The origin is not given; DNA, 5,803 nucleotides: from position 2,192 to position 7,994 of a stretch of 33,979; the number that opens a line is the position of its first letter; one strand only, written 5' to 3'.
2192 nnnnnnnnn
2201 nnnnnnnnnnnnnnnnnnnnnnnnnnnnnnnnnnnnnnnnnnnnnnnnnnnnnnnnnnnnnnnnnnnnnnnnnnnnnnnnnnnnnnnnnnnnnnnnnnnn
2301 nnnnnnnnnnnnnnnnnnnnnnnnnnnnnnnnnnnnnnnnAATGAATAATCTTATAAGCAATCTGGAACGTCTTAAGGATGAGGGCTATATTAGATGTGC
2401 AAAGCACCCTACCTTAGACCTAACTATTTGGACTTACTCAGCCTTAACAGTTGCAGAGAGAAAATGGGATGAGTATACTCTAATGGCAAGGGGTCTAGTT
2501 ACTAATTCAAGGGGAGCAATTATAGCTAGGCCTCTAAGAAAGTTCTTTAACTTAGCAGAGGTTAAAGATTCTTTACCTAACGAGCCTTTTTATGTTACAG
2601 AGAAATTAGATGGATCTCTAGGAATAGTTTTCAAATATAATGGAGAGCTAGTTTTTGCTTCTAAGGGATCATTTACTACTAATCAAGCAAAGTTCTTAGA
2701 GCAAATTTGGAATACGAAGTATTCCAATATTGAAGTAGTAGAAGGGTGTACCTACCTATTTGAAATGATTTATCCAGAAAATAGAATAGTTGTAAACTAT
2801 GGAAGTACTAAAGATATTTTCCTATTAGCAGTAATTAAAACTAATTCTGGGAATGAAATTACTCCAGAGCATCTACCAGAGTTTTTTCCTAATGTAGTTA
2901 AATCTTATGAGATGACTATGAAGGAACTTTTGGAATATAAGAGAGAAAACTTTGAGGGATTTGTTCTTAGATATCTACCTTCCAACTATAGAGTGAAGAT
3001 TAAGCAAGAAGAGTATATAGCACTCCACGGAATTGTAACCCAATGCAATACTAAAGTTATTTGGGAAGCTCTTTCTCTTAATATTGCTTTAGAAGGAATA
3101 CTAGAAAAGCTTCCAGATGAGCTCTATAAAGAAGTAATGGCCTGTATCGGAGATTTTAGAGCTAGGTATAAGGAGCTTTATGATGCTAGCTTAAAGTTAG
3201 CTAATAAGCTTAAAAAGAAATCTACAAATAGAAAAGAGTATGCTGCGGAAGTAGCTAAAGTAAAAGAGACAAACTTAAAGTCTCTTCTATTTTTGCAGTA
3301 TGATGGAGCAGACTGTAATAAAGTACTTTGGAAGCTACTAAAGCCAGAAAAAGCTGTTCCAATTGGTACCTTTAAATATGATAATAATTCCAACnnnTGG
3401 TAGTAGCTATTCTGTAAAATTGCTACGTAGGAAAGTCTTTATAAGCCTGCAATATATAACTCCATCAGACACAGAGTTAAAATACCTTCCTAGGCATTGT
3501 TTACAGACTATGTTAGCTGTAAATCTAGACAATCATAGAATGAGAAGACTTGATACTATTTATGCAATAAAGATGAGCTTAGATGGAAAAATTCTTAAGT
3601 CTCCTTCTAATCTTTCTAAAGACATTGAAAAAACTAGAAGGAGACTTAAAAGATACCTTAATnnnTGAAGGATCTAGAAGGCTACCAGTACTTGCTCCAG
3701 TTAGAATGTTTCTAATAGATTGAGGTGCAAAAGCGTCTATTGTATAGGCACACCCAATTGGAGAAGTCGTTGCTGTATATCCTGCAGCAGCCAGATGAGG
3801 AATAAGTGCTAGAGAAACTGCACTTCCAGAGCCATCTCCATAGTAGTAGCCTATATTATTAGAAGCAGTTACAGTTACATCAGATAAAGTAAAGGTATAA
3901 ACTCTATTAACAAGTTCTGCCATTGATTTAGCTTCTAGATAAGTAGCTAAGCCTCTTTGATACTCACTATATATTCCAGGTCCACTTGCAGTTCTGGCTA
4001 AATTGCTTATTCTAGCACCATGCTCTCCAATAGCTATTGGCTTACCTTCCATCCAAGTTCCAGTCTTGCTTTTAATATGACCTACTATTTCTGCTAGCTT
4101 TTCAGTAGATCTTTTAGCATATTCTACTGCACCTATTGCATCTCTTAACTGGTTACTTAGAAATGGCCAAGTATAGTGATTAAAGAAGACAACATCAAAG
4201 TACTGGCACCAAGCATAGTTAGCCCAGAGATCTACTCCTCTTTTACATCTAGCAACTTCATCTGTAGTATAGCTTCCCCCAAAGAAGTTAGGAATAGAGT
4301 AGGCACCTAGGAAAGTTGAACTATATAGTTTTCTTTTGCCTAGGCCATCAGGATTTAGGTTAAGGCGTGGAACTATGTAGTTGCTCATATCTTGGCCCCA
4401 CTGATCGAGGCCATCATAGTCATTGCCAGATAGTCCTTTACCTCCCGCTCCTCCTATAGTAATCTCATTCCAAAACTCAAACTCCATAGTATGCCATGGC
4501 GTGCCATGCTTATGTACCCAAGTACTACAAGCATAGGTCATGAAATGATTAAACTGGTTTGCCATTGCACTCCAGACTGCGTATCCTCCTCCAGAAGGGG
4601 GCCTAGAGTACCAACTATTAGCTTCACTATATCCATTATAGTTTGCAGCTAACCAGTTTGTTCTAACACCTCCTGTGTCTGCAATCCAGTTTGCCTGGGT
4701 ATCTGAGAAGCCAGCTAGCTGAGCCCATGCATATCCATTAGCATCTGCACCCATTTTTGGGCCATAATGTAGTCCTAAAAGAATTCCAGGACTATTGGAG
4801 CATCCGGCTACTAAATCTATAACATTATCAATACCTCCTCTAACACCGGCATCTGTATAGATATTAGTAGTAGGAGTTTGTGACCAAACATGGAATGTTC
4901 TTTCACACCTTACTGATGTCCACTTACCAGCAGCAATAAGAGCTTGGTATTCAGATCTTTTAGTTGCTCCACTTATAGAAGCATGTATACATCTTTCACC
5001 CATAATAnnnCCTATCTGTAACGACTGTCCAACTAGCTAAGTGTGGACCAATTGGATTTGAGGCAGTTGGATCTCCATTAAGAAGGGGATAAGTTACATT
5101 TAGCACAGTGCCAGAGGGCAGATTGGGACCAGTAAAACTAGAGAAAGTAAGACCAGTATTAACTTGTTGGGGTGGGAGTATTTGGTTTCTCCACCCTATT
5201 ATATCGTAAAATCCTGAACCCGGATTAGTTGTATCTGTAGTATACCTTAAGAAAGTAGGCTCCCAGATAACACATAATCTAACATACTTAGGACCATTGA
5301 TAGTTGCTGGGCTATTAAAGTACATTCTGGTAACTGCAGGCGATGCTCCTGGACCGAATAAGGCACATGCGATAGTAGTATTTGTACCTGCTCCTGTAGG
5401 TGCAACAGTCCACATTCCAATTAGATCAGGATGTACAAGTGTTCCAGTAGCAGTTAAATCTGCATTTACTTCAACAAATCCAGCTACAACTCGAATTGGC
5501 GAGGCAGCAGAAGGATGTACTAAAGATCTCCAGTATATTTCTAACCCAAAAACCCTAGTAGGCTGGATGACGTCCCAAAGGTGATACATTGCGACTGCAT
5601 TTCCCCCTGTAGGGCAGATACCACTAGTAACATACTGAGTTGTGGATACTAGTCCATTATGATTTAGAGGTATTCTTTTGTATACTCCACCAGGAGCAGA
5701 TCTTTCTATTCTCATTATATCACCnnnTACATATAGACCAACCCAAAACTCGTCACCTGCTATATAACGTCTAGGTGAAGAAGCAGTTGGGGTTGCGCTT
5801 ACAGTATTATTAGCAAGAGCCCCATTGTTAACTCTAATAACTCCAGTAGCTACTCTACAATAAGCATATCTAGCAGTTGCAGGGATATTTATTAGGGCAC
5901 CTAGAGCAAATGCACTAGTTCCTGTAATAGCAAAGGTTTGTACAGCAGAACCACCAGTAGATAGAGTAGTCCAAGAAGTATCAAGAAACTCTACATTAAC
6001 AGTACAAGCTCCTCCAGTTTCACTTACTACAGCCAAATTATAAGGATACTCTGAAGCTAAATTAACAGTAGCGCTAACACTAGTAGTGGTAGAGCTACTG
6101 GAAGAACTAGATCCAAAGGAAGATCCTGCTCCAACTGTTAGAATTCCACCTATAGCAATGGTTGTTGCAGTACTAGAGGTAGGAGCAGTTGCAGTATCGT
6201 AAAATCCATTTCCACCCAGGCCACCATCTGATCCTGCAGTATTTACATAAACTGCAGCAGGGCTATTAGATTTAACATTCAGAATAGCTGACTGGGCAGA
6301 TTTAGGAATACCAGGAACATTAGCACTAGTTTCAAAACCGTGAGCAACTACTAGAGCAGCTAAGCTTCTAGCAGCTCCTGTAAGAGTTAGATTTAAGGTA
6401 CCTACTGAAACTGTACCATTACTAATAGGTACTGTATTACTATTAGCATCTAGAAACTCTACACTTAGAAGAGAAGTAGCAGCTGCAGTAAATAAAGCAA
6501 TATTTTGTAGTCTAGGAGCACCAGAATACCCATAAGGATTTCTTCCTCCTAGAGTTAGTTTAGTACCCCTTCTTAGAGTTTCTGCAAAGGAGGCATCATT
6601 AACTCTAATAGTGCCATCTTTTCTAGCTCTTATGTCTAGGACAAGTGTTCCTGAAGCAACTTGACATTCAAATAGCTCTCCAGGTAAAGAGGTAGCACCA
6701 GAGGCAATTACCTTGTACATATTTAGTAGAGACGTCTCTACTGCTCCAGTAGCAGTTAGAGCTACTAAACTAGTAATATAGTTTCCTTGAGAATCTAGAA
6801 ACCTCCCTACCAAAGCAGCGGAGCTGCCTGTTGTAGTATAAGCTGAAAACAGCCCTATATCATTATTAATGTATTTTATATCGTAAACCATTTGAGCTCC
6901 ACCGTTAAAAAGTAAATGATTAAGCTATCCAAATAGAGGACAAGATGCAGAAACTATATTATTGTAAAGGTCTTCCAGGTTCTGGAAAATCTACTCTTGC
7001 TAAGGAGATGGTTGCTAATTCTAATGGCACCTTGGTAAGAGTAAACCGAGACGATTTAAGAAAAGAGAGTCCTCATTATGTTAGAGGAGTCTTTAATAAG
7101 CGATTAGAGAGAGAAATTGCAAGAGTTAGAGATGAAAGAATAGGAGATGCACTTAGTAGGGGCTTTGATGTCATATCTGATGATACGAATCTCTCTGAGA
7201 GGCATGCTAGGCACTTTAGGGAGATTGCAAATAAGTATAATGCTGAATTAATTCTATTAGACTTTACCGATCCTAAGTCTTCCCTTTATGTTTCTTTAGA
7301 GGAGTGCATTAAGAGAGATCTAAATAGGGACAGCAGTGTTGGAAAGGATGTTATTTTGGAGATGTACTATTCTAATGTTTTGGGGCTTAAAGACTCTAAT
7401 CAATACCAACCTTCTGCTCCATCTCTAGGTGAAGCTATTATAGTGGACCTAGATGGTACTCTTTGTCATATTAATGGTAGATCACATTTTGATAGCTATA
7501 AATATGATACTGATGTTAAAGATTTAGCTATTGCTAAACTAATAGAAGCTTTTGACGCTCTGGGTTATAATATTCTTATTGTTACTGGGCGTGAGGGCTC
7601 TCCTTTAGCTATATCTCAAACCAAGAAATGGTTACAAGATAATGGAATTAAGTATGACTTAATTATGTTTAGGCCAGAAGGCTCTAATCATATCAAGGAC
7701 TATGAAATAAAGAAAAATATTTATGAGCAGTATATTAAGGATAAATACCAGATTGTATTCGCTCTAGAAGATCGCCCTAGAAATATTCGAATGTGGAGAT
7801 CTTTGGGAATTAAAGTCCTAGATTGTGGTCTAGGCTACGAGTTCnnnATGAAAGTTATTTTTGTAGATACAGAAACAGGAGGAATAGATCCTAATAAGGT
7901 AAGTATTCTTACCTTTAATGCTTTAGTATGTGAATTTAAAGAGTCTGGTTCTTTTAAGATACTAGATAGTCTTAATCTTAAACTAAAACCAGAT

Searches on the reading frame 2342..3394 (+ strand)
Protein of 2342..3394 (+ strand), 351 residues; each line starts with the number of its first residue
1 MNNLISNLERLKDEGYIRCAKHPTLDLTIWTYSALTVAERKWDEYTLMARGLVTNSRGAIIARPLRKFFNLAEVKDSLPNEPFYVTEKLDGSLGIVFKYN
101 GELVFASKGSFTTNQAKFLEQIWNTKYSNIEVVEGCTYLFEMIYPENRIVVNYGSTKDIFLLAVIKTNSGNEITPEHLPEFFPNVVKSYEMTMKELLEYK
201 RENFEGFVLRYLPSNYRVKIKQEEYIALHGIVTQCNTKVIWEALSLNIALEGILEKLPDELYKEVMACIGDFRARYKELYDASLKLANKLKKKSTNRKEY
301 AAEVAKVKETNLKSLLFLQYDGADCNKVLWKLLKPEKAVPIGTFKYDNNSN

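Call 22: search_protein_families(library=pfam, proteins=[window:2342-3394:+], max_evalue=0.01)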
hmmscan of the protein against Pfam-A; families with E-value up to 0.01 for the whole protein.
window:2342-3394:+ (351 aa): 2 families
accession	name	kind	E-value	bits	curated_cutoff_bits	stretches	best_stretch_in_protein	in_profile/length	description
PF09511.15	RNA_lig_T4_1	-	3.5e-19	70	28.3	1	49-225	2-227/227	RNA ligase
PF09414.15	RNA_ligase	-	1.3e-05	25.8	27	1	82-214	2-160/171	RNA ligase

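Call 23: search_protein_families(library=phrogs, proteins=[window:2342-3394:+], max_evalue=0.001)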
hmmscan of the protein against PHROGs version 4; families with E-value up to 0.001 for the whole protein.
window:2342-3394:+ (351 aa): 1 family
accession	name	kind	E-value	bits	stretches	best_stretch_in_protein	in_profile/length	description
phrog_562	-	tail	1.2e-63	216.3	1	3-336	9-363/377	RNA ligase and tail fiber protein attachment catalyst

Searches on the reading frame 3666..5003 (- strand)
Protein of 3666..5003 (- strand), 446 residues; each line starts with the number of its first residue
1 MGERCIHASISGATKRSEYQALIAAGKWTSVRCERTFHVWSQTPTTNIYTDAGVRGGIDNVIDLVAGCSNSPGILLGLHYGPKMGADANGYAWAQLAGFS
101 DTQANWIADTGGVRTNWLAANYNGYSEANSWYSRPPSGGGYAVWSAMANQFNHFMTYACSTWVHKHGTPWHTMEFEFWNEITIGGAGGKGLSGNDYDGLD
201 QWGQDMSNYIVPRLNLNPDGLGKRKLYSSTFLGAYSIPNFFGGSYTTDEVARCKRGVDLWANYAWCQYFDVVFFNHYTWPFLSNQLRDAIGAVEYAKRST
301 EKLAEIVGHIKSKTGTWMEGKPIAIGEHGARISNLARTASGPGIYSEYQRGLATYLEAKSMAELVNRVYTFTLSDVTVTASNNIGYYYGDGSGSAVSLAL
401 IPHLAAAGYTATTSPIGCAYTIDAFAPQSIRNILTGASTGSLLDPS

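Call 22: search_protein_families(library=pfam, proteins=[window:3666-5003:-], max_evalue=0.01)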
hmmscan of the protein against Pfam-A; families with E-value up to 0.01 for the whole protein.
window:3666-5003:- (446 aa): 0 families

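Call 23: search_protein_families(library=phrogs, proteins=[window:3666-5003:-], max_evalue=0.001)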
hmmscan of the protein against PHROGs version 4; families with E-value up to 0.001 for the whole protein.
window:3666-5003:- (446 aa): 0 families

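Call 68: search_solved_structures(query=window:3666-5003:-, max_evalue=1)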
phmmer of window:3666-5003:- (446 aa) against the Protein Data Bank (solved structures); distinct sequences matched with E-value up to 1: 2.
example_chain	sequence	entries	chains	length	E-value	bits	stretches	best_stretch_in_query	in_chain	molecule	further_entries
3a1i_A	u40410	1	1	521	0.24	13.5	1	162-245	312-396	Amidase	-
3a1k_A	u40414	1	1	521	0.24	13.5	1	162-245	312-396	Amidase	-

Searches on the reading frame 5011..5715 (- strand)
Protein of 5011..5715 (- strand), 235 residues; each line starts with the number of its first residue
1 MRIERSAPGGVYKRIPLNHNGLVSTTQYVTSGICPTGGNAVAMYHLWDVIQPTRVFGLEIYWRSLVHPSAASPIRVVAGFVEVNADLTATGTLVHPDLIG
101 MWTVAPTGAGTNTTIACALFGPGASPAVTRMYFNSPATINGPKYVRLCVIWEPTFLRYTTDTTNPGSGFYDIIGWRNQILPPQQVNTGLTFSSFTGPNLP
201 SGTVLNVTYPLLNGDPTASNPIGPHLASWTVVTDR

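Call 22: search_protein_families(library=pfam, proteins=[window:5011-5715:-], max_evalue=0.01)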
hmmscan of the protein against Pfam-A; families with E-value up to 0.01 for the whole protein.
window:5011-5715:- (235 aa): 0 families

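Call 23: search_protein_families(library=phrogs, proteins=[window:5011-5715:-], max_evalue=0.001)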
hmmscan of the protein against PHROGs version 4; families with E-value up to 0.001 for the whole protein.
window:5011-5715:- (235 aa): 0 families

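Call 70: search_solved_structures(query=window:5011-5715:-, max_evalue=1)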
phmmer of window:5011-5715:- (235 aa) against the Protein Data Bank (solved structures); distinct sequences matched with E-value up to 1: 1.
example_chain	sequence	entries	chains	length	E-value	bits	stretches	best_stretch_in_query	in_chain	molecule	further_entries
5wox_A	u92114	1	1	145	0.75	12.5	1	71-124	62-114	Uncharacterized protein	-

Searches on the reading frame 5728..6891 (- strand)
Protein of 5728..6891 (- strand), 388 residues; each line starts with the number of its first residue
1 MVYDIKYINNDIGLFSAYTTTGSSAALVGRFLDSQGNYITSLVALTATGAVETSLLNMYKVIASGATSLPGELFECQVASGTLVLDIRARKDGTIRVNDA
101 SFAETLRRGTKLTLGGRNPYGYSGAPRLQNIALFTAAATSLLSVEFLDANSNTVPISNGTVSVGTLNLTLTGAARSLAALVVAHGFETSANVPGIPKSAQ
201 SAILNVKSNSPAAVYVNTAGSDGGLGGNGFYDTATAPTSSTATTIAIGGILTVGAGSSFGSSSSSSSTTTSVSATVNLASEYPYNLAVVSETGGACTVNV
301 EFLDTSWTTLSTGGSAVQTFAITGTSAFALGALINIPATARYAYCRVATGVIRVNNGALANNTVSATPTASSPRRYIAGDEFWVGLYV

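Call 22: search_protein_families(library=pfam, proteins=[window:5728-6891:-], max_evalue=0.01)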
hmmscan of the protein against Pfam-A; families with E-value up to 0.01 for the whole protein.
window:5728-6891:- (388 aa): 0 families

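Call 23: search_protein_families(library=phrogs, proteins=[window:5728-6891:-], max_evalue=0.001)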
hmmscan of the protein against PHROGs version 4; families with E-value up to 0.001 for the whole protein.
window:5728-6891:- (388 aa): 0 families

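Call 69: search_solved_structures(query=window:5728-6891:-, max_evalue=1)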
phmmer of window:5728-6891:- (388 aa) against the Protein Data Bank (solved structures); distinct sequences matched with E-value up to 1: 0.

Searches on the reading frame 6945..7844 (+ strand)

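Call 22: search_protein_families(library=pfam, proteins=[window:6945-7844:+], max_evalue=0.01)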
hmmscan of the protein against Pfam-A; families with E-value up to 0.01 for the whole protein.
window:6945-7844:+ (300 aa): 11 families
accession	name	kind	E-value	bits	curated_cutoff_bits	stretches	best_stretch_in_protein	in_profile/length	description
PF25109.1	HAD_PNKP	-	4.3e-33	114.9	27.6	1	163-294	2-138/143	Polynucleotide kinase PNKP phosphatase domain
PF13671.12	AAA_33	-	3.8e-15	56.9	27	1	6-111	3-108/143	AAA domain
PF06414.18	Zeta_toxin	-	5.9e-08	32.8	22.3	1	9-106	23-130/199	Zeta toxin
PF24694.1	LNS2_PITM1-3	-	2.6e-07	31.1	27.7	1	165-290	1-116/124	PITM 1-3, LNS2 domain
PF00004.35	AAA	-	6.5e-05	23.8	21.2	1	9-52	5-52/131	ATPase family associated with various cellular activities (AAA)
PF08433.16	KTI12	-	0.00022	21.3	22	1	8-136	7-129/271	Chromatin associated protein KTI12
PF13238.12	AAA_18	-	0.00032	21.6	29.4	1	9-131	5-114/128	AAA domain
PF03767.20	Acid_phosphat_B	-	0.00038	20.5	27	1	177-273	100-201/230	HAD superfamily, subfamily IIIB (Acid phosphatase)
PF08282.18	Hydrolase_3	-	0.0015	18.7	20.9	1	165-266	1-81/255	haloacid dehalogenase-like hydrolase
PF13401.12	AAA_22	-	0.0023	18.7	27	1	3-105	6-90/130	AAA domain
PF00702.32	Hydrolase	-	0.009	16.9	26.4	0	164-240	3-66/191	haloacid dehalogenase-like hydrolase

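Call 23: search_protein_families(library=phrogs, proteins=[window:6945-7844:+], max_evalue=0.001)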
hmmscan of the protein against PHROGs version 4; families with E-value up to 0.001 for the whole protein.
window:6945-7844:+ (300 aa): 10 families
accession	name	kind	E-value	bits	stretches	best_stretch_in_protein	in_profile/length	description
phrog_505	-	other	5.8e-71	240.3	1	1-294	1-290/295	polynucleotide kinase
phrog_415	-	other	7.5e-28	98.7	1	155-295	14-165/218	polynucleotide kinase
phrog_2071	-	other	2.1e-12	48.4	1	2-109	16-119/282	ATPase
phrog_1238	-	moron, auxiliary metabolic gene and host takeover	6.2e-12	46.4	1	164-267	24-115/155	phosphoheptose isomerase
phrog_6931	-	unknown function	2.4e-08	34.6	1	2-147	185-328/343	-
phrog_420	-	unknown function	6.8e-06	26.8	1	199-291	92-172/267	unknown function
phrog_8238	-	DNA, RNA and nucleotide metabolism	1.3e-05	24.5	1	1-141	1-137/737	RNA ligase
phrog_10255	-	other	0.00011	23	1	8-70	7-72/230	kinase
phrog_5387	-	unknown function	0.00022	22.5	1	197-261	43-103/137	-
phrog_800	-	head and packaging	0.00043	20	1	2-46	32-78/511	terminase small subunit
